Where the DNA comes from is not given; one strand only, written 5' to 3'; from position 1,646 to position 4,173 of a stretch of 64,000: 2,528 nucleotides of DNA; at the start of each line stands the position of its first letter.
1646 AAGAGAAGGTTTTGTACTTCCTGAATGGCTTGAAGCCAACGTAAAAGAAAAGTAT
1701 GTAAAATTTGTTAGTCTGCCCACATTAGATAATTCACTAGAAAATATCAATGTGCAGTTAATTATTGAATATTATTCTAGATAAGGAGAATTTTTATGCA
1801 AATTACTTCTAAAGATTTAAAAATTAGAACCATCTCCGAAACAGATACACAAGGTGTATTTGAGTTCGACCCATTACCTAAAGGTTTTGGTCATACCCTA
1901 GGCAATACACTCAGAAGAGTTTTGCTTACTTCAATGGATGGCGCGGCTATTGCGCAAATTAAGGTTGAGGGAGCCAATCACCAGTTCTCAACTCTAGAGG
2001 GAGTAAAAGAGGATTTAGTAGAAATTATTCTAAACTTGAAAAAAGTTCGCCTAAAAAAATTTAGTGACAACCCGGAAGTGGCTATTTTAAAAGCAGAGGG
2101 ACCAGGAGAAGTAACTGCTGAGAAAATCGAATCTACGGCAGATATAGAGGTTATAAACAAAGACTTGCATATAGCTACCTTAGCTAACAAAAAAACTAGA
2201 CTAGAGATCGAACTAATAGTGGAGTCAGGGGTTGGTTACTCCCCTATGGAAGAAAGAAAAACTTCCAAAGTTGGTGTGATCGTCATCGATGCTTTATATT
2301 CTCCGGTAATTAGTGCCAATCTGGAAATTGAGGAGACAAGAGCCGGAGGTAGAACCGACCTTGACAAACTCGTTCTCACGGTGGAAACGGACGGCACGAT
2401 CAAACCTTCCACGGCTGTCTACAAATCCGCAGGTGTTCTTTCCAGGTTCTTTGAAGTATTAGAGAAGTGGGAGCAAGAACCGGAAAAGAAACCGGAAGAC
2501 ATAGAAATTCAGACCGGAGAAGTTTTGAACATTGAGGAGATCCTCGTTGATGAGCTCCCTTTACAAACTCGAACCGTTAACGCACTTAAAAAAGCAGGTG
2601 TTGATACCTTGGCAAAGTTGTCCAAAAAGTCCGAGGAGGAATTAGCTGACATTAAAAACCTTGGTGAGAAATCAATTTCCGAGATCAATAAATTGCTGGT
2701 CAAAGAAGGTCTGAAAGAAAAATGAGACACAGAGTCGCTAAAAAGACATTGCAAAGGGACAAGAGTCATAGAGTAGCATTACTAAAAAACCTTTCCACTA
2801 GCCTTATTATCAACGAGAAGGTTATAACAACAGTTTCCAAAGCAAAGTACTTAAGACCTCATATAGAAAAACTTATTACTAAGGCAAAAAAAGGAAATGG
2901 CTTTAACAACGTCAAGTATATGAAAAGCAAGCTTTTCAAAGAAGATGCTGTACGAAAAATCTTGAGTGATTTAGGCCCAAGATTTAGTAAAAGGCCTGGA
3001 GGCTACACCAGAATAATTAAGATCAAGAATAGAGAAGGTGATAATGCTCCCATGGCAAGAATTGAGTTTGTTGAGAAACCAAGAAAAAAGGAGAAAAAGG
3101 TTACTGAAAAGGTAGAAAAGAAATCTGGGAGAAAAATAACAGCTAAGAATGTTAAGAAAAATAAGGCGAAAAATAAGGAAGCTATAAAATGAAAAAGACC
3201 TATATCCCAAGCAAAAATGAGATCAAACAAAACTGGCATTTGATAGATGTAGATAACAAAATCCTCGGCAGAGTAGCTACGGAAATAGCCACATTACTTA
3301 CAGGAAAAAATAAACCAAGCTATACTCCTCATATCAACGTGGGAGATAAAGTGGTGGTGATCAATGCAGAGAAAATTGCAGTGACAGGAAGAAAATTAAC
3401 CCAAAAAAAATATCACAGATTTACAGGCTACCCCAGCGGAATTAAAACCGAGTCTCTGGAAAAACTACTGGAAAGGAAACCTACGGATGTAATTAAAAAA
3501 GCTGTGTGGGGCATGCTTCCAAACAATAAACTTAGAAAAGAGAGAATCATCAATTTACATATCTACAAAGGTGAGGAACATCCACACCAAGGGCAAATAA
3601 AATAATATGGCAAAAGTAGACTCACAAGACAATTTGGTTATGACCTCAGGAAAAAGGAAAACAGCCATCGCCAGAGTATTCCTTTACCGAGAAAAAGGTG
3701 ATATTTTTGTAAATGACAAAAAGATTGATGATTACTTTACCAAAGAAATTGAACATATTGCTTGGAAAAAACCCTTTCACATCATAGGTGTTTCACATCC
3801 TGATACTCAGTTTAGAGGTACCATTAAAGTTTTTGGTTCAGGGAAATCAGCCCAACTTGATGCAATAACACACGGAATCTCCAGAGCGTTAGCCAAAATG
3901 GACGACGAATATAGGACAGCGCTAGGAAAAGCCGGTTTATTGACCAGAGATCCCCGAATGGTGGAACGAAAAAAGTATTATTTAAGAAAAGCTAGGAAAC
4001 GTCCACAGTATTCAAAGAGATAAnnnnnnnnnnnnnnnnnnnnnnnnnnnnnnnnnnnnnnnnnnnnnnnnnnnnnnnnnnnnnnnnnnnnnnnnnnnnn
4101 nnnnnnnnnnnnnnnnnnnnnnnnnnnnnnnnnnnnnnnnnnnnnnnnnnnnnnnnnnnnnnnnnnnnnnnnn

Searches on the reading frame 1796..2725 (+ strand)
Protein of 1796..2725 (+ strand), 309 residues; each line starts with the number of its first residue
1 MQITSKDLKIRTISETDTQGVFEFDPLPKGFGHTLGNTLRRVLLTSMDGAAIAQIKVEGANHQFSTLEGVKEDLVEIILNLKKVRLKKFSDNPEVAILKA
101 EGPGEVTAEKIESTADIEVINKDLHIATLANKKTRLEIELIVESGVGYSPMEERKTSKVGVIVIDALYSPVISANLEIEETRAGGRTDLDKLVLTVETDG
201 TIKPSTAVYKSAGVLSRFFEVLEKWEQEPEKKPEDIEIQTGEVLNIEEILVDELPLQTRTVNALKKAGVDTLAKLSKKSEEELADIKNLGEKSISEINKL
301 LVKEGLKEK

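Call 58: search_protein_families(library=pfam, proteins=[window:1796-2725:+], max_evalue=0.01)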
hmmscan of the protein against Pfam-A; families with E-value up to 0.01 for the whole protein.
window:1796-2725:+ (309 aa): 5 families
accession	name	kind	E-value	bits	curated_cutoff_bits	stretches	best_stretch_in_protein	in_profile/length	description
PF01000.31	RNA_pol_A_bac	-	1e-28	100.4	33.9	1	55-169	1-119/119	RNA polymerase Rpb3/RpoA insert domain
PF01193.29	RNA_pol_L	-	6.3e-18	64.7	24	1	26-217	2-72/74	RNA polymerase Rpb3/Rpb11 dimerisation domain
PF03118.21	RNA_pol_A_CTD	-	2.3e-15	56.5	23.8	1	247-301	11-65/67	Bacterial RNA polymerase, alpha chain C terminal domain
PF14520.12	HHH_5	-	0.00064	20.6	27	1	259-295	13-49/57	Helix-hairpin-helix domain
PF13656.11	RNA_pol_L_2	-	0.0017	18.4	27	0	32-46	10-24/75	RNA polymerase Rpb3/Rpb11 dimerisation domain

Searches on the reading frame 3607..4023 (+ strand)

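Call 58: search_protein_families(library=pfam, proteins=[window:3607-4023:+], max_evalue=0.01)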
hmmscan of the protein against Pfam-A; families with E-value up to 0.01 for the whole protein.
window:3607-4023:+ (138 aa): 1 family
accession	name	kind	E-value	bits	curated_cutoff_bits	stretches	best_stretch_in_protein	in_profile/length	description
PF00380.25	Ribosomal_S9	-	1.2e-38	132.7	22.5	1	15-138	1-121/121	Ribosomal protein S9/S16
